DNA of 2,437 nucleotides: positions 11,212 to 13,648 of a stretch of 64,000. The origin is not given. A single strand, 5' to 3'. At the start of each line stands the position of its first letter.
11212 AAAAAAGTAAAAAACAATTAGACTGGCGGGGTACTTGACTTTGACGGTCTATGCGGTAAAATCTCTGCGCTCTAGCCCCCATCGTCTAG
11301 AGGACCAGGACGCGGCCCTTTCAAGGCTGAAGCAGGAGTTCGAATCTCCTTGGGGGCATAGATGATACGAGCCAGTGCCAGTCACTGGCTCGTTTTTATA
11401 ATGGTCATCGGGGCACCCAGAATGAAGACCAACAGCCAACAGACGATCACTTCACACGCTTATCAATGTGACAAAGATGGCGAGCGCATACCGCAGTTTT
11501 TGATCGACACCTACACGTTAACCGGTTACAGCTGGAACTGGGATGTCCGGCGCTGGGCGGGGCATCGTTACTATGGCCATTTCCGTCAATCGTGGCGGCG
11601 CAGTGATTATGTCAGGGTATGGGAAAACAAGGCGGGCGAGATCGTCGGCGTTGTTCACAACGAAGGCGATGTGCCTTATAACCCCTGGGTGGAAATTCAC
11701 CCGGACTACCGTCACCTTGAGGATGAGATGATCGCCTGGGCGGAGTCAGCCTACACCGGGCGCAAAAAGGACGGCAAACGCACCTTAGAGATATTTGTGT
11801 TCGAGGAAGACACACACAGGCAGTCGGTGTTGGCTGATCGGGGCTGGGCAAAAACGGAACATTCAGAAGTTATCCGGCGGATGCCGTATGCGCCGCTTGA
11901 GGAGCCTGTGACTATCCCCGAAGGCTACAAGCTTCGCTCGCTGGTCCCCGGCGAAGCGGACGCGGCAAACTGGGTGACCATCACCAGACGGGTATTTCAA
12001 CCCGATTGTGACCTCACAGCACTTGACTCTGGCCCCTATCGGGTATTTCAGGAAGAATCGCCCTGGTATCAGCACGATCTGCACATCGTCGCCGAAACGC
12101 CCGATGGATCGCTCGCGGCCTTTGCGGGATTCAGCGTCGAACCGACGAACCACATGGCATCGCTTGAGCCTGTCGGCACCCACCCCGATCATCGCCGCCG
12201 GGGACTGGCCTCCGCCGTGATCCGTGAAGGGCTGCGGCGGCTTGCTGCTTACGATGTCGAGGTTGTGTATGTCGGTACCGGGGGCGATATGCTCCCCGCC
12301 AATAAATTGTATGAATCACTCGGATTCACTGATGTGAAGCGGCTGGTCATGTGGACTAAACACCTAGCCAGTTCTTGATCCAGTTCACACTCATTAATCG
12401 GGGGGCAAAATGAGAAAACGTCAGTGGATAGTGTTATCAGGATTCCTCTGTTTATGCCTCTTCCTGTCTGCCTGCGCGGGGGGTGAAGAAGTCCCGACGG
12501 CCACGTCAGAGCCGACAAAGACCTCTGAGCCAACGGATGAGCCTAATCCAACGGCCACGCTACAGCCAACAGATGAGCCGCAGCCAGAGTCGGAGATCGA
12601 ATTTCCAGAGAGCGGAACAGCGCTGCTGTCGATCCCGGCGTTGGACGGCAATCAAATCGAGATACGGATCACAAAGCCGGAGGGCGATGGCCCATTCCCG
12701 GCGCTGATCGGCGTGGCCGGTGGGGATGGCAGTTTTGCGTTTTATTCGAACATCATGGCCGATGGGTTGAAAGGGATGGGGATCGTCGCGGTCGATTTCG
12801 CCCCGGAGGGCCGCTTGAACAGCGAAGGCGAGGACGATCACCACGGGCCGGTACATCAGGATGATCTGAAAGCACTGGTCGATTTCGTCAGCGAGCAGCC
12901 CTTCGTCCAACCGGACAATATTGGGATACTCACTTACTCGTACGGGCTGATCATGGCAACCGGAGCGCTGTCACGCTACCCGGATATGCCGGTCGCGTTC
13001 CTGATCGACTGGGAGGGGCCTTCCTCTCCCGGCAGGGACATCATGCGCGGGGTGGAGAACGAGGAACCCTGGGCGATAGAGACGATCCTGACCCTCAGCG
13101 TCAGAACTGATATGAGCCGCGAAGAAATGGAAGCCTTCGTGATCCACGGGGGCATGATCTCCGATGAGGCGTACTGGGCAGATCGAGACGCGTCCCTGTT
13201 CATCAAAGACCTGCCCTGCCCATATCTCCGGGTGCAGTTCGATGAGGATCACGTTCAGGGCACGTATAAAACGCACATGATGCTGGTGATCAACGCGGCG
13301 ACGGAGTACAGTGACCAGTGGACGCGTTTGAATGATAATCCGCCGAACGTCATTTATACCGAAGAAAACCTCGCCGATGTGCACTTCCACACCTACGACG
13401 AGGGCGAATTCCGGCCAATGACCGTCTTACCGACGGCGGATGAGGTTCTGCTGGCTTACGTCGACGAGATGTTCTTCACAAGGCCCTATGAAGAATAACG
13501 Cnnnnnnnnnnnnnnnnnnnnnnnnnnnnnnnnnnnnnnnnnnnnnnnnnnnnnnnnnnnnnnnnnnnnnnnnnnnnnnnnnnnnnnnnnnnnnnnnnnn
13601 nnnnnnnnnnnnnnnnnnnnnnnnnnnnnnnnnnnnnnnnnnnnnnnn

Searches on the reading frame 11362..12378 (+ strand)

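Call 3: search_protein_families(library=pfam, proteins=[window:11362-12378:+], max_evalue=0.01)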
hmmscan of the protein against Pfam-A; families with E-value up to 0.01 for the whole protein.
window:11362-12378:+ (338 aa): 4 families
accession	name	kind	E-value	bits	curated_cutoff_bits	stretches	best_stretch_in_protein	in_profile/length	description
PF00583.31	Acetyltransf_1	-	1.2e-13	51.7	20.7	1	230-322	17-116/116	Acetyltransferase (GNAT) family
PF13508.13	Acetyltransf_7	-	4.7e-09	36.9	27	1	240-323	4-83/84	Acetyltransferase (GNAT) domain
PF08445.16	FR47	-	1.2e-06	28.8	22.1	1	265-325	21-80/86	FR47-like protein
PF13527.13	Acetyltransf_9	-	0.00011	22.7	25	1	264-303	71-110/127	Acetyltransferase (GNAT) domain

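Call 4: search_protein_families(library=ncbifam, proteins=[window:11362-12378:+], max_evalue=0.01)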
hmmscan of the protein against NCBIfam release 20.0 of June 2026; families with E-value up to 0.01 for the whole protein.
window:11362-12378:+ (338 aa): 6 families
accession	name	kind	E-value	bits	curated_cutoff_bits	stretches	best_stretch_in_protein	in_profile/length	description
TIGR03448.1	mycothiol_MshD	equivalog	2e-09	37.2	163.1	1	142-330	104-293/294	mycothiol synthase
NF002959.0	PRK03624.1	equivalog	2.1e-05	24.2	124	1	263-336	70-142/147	GNAT family acetyltransferase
TIGR01575.1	rimI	equivalog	3.7e-05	23.9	86.4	1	237-327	29-117/132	ribosomal protein S18-alanine N-acetyltransferase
NF033083.0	AAC_3_I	equivalog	0.001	19.2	200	1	273-323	85-135/145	AAC(3)-I family aminoglycoside N-acetyltransferase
NF007025.1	PRK09491.1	equivalog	0.0019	18.2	173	1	262-326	59-123/145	ribosomal protein S18-alanine N-acetyltransferase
TIGR03827.1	GNAT_ablB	equivalog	0.007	15.8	205.1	0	166-323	93-241/266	putative beta-lysine N-acetyltransferase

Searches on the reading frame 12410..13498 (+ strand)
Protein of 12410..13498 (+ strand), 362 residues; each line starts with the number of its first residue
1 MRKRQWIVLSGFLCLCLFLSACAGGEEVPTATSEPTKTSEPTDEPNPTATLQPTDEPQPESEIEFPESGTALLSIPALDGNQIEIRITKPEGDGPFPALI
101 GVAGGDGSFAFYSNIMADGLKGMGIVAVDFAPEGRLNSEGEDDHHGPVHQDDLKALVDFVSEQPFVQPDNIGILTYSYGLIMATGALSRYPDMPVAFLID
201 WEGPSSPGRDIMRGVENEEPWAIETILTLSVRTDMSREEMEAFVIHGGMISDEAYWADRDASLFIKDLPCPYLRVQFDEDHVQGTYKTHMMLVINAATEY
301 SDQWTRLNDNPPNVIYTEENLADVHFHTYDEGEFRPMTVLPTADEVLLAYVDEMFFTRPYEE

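Call 3: search_protein_families(library=pfam, proteins=[window:12410-13498:+], max_evalue=0.01)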
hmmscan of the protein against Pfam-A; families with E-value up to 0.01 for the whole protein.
window:12410-13498:+ (362 aa): 1 family
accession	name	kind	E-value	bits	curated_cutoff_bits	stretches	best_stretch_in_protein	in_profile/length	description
PF02129.25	Peptidase_S15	-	5.2e-05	23.5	23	1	79-192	1-118/262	X-Pro dipeptidyl-peptidase (S15 family)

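Call 4: search_protein_families(library=ncbifam, proteins=[window:12410-13498:+], max_evalue=0.01)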
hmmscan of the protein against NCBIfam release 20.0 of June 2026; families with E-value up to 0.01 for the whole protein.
window:12410-13498:+ (362 aa): 2 families
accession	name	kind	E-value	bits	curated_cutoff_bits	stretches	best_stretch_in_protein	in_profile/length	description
NF047920.1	lactonase_UilS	equivalog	0.0001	22.1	400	1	80-191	8-120/285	UilS family quorum-quenching N-acyl-homoserine lactonase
TIGR00976.1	CocE_NonD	subfamily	0.0042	16.2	66.3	1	79-178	5-106/550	CocE/NonD family hydrolase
